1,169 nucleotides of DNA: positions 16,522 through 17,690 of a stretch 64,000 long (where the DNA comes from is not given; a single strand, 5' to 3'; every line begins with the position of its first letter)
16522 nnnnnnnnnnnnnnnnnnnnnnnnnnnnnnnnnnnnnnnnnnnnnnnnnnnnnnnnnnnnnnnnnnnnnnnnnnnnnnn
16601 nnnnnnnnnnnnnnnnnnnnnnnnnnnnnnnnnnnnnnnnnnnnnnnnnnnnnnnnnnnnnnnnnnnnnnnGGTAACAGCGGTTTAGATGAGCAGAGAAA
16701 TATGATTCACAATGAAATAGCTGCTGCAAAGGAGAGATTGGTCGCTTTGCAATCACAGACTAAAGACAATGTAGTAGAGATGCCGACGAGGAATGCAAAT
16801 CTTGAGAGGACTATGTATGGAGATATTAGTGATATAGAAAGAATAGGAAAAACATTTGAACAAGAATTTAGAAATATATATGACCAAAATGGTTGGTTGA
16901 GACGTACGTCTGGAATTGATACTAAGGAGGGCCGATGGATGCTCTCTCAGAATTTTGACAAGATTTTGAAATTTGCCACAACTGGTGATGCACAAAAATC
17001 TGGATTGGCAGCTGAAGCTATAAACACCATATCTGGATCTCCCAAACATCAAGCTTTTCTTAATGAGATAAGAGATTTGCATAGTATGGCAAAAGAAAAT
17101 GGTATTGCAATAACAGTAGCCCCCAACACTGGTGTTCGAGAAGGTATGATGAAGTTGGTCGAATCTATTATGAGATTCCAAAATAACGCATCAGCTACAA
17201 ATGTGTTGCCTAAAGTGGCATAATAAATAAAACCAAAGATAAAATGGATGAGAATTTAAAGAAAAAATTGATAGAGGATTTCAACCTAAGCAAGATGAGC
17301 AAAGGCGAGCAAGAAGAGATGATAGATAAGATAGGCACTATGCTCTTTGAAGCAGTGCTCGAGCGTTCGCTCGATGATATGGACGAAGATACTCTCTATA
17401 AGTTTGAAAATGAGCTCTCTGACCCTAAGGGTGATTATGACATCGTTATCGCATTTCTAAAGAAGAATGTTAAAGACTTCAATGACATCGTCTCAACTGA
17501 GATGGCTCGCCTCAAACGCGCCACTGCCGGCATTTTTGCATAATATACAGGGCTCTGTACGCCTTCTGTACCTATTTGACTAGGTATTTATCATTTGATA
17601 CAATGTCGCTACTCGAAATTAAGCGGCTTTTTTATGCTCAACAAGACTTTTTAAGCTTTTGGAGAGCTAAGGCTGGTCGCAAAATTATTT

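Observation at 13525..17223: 1232-aa orphan membrane protein with a probable leaderless start, divergent from nusA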

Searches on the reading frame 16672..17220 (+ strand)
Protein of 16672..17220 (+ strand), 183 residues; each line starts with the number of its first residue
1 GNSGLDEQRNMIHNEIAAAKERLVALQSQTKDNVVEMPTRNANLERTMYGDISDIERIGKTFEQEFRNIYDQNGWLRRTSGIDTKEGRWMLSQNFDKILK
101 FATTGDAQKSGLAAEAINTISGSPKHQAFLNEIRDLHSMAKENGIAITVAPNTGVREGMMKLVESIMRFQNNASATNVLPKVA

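Call 29: search_protein_families(library=pfam, alignment_id=A3, max_evalue=10)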
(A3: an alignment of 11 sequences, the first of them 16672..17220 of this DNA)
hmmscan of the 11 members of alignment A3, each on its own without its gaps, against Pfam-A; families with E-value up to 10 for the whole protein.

A. member 1, window:16672-17220:+ (183 aa): 1 family
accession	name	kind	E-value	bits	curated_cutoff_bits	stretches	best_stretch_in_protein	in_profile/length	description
PF00804.31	Syntaxin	-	0.011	16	26.7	1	10-92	12-93/157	Syntaxin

B. families by the number of members that match (of 11 scanned): 10 families
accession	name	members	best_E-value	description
PF00804.31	Syntaxin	1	0.011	Syntaxin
PF13250.11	DUF4041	1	0.037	Domain of unknown function (DUF4041)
PF15002.11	ERK-JNK_inhib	1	0.077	ERK and JNK pathways, inhibitor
PF01381.28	HTH_3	1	0.081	Helix-turn-helix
PF25568.1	AAA_lid_At3g28540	1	0.091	At3g28540-like, AAA+ ATPase lid domain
PF23313.1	4HB_KIF14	1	0.098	KIF14 four-helical bundle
PF24075.1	DUF7367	1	0.11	Domain of unknown function (DUF7367)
PF23524.2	MGAT4A_C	1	0.13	MGAT4 C-terminal domain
PF07384.17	DUF1497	1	0.14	Protein of unknown function (DUF1497)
PF12313.13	NPR1_like_C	1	0.15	NPR1/NIM1 like defence protein C terminal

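Call 71: predict_structure(alignment_id=A5)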
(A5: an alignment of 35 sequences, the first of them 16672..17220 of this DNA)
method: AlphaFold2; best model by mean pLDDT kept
length: 183 residues; sequences in the alignment: 35
mean_pLDDT: 85.0   pTM: 0.65
mean pLDDT of the five models: 85.0, 84.1, 80.6, 80.5, 80.2
residues with pLDDT >= 90: 102; 70-90: 48; 50-70: 27; < 50: 6
segments of 3 or more residues with pLDDT < 50: none
pLDDT, mean of each block of 10 residues (from residue 1): 74 87 78 52 53 83 92 88 95 97 96 97 97 95 93 95 92 74 55
secondary structure, 60 per line:
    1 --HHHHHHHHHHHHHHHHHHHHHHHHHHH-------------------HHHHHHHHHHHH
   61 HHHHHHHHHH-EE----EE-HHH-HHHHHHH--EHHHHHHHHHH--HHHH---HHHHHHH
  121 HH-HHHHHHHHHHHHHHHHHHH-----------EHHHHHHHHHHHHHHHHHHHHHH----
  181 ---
elements in order: H3-29 H49-70 H85-91 H95-104 H107-110 H114-122 H124-142 H155-176
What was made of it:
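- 16690..17220 (+): aa 1056-1232: conserved all-helical C-terminal domain with a conserved extreme C-terminus (here PKVA; family mostly K/R-A-A). AlphaFold2 model with pLDDT 85 and pTM 0.65 (call 71).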

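Call 74: fold_search(model_id=the predicted structure, library=pdb)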
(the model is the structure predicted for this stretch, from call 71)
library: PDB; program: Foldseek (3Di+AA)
matches with E <= 10: 190; with E <= 0.001: 0
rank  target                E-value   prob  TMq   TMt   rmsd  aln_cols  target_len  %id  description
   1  9bif_A                1.7e-01  0.23  0.20  0.23  16.8       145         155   14  Fab B11-OspCA complex (released 2024-11-20)
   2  1ggq_A                2.0e-01  0.23  0.21  0.23  16.8       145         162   14  OUTER SURFACE PROTEIN C (OSPC) OF BORRELIA BURGDORFERI STRAIN B31 (released 2001-03-14)
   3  9bif_F                2.8e-01  0.20  0.21  0.23  16.8       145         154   14  Fab B11-OspCA complex (released 2024-11-20)
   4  1ggq_B                3.5e-01  0.16  0.21  0.23  16.8       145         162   14  OUTER SURFACE PROTEIN C (OSPC) OF BORRELIA BURGDORFERI STRAIN B31 (released 2001-03-14)
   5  7uj6_B                4.2e-01  0.16  0.21  0.23  16.6       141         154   13  Outer Surface Protein C Type K (released 2023-04-05)
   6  9nst_D                5.0e-01  0.08  0.16  0.11  16.9       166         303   11  Bacterial Pictet-Spenglerase KslB in complex with product of L-Trp and a-ketoglutaric acid (released 2025-04-23)
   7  3s9o_C                5.6e-01  0.13  0.17  0.21  19.9       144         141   12  The Focal Adhesion Targeting (FAT) domain of the Focal Adhesion Kinase showing N-terminal interactions in cis (released 2012-06-06)
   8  6ivm_D                7.4e-01  0.09  0.16  0.12  14.6       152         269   14  Crystal structure of a membrane protein P143A (released 2019-11-06)
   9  1oj6_D                7.4e-01  0.06  0.15  0.17  13.6       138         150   12  Human brain neuroglobin three-dimensional structure (released 2003-09-11)
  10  6ivp_C                8.8e-01  0.10  0.16  0.13  14.2       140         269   13  Crystal structure of a membrane protein P262A (released 2019-11-06)
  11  9nst_C                8.8e-01  0.06  0.15  0.11  13.4       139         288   13  Bacterial Pictet-Spenglerase KslB in complex with product of L-Trp and a-ketoglutaric acid (released 2025-04-23)
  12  9ga2_A                9.4e-01  0.08  0.18  0.08  11.7       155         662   13  MtUvrA2 dimer empty (released 2025-04-23)
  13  2xoy_B                9.4e-01  0.07  0.15  0.14  14.0       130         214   13  C-terminal cysteine-rich domain of human CHFR bound to P(1),P(2)- Diadenosine-5'-pyrophosphate (released 2010-09-29)
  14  7uj6_A                1.0e+00  0.11  0.21  0.24  16.4       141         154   13  Outer Surface Protein C Type K (released 2023-04-05)
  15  6ivm_B                1.1e+00  0.08  0.16  0.11  14.2       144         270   12  Crystal structure of a membrane protein P143A (released 2019-11-06)
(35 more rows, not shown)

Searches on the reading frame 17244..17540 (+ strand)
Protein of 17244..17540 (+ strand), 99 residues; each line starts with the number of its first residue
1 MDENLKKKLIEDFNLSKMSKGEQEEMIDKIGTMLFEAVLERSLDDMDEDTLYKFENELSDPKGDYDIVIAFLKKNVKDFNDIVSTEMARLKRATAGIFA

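Call 4: search_protein_families(library=pfam, proteins=[window:17244-17540:+], max_evalue=1)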
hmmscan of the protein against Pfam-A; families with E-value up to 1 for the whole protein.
window:17244-17540:+ (99 aa): 3 families
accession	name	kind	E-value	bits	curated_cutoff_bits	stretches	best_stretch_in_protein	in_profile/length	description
PF18908.5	DUF5663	-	0.0092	17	23.7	1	10-92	2-82/84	Protein of unknown function (DUF5663)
PF04001.18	Vhr1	-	0.031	15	25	1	8-35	30-57/91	Transcription factor Vhr1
PF21488.3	YqbF_HeH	-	0.031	14.3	27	1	15-31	5-21/39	YqbF, HeH motif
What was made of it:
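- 17244..17543 (+): 99-aa acidic helical protein, DUF5663 family, obligate downstream partner, no signal peptide or hydrophobic segment. Pfam DUF5663 at E 0.009, 17 bits, below the 23.7 cut-off (call 4).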

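Call 81: search_protein_families(library=phrogs, proteins=[window:17244-17540:+], max_evalue=0.01)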
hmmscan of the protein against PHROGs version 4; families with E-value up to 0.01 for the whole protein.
window:17244-17540:+ (99 aa): 1 family
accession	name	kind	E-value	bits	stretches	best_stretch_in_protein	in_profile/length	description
phrog_32503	-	unknown function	0.0089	16.9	0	30-48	8-26/40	-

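Call 82: search_protein_families(library=ncbifam, proteins=[window:17244-17540:+], max_evalue=0.01)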
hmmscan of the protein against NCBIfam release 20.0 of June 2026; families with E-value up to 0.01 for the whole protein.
window:17244-17540:+ (99 aa): 0 families

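Call 83: search_protein_families(library=padloc, proteins=[window:17244-17540:+], max_evalue=0.01)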
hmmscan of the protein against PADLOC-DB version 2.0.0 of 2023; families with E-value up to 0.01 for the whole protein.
window:17244-17540:+ (99 aa): 0 families

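Call 92: find_related_loci(query=A7, collection=metagenome_contigs, flank=8000)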
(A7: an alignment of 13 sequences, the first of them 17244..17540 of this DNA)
Query A7 (99 aa) in metagenome_contigs; peptide patterns used: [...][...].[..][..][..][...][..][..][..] (x = any residue, [..] = any of these).
348 stretches matched a pattern; 45 encode a relative of the query (tblastn E <= 1e-3); 45 distinct loci.
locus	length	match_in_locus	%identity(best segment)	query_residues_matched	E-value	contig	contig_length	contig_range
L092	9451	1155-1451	57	1-99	2e-33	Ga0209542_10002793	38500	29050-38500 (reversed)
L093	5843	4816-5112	58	1-99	3e-33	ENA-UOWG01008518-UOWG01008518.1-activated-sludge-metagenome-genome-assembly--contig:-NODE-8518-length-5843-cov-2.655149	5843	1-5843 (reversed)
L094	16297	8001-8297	58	1-99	2e-33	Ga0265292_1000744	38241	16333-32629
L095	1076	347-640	61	1-99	2e-33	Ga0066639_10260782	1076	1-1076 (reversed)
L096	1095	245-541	56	1-99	4e-33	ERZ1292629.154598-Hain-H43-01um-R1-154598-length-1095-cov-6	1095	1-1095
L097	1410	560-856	56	1-99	1e-32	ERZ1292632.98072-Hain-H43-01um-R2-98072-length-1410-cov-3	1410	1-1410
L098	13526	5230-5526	56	1-99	2e-32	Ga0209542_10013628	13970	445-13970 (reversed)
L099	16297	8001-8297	55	1-99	1e-31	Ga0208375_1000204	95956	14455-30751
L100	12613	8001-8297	55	1-99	2e-31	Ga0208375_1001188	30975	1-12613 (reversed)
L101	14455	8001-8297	54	1-99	6e-31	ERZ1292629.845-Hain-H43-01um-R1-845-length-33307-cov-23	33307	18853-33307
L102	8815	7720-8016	53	1-99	5e-31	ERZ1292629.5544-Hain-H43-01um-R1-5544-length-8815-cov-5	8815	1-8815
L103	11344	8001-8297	54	1-99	5e-31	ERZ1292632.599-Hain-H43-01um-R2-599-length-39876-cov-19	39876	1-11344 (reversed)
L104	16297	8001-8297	54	1-99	4e-31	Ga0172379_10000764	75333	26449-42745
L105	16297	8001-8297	53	1-99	5e-31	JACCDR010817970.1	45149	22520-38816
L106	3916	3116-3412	54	1-99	2e-30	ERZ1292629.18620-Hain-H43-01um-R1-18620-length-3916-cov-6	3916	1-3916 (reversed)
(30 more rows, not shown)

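Call 104: search_solved_structures(query=A7, max_evalue=10, show_alignments=1)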
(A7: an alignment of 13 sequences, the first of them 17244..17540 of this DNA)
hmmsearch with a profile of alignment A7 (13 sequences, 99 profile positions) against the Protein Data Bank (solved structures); distinct sequences matched with E-value up to 10: 22.
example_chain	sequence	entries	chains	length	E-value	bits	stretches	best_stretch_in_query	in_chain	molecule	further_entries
9kdq_A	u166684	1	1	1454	0.0067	19.9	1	15-67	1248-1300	DNA-directed RNA polymerase II subunit RPB1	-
7ui9_A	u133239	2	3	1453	0.0068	19.9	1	15-67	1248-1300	DNA-directed RNA polymerase II subunit RPB1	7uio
3j0k_A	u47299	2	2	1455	0.0068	19.9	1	15-67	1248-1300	DNA-directed RNA polymerase II largest subunit | DNA-directed RNA polymerase II subunit RPB1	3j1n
5ip7_A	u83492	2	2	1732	0.0091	19.5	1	15-67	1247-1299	DNA-directed RNA polymerase II subunit RPB1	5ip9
4a3b_A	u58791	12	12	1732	0.0091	19.5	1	15-67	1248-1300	DNA-DIRECTED RNA POLYMERASE II SUBUNIT RPB1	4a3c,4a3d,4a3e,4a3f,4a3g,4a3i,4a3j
1i3q_A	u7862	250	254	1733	0.0091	19.5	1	15-67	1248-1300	DNA-DIRECTED RNA POLYMERASE II LARGEST SUBUNIT | RPB1 | DNA-directed RNA polymerase II subunit RPB1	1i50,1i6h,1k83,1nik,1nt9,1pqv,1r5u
8u9x_A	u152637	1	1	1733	0.0091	19.5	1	15-67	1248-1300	DNA-directed RNA polymerase II subunit RPB1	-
8qnj_A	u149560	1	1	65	0.039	17.5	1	21-74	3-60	Lenovo Protein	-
2jbx_A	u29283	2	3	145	0.098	16.2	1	29-76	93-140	M11L PROTEIN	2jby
1vmb_A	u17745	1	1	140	0.1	16.2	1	17-71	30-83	30S ribosomal protein S6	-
2o42_A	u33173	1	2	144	0.14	15.6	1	29-77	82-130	M11L protein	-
8tcb_C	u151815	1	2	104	0.15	15.6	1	30-85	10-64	M protein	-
3bgh_A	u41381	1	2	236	0.19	15.3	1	17-63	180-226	Putative neuraminyllactose-binding hemagglutinin homolog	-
2i9i_A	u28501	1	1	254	0.19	15.2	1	20-62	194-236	Hypothetical protein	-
7c7y_A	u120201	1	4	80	0.25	14.9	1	24-75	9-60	Uncharacterized protein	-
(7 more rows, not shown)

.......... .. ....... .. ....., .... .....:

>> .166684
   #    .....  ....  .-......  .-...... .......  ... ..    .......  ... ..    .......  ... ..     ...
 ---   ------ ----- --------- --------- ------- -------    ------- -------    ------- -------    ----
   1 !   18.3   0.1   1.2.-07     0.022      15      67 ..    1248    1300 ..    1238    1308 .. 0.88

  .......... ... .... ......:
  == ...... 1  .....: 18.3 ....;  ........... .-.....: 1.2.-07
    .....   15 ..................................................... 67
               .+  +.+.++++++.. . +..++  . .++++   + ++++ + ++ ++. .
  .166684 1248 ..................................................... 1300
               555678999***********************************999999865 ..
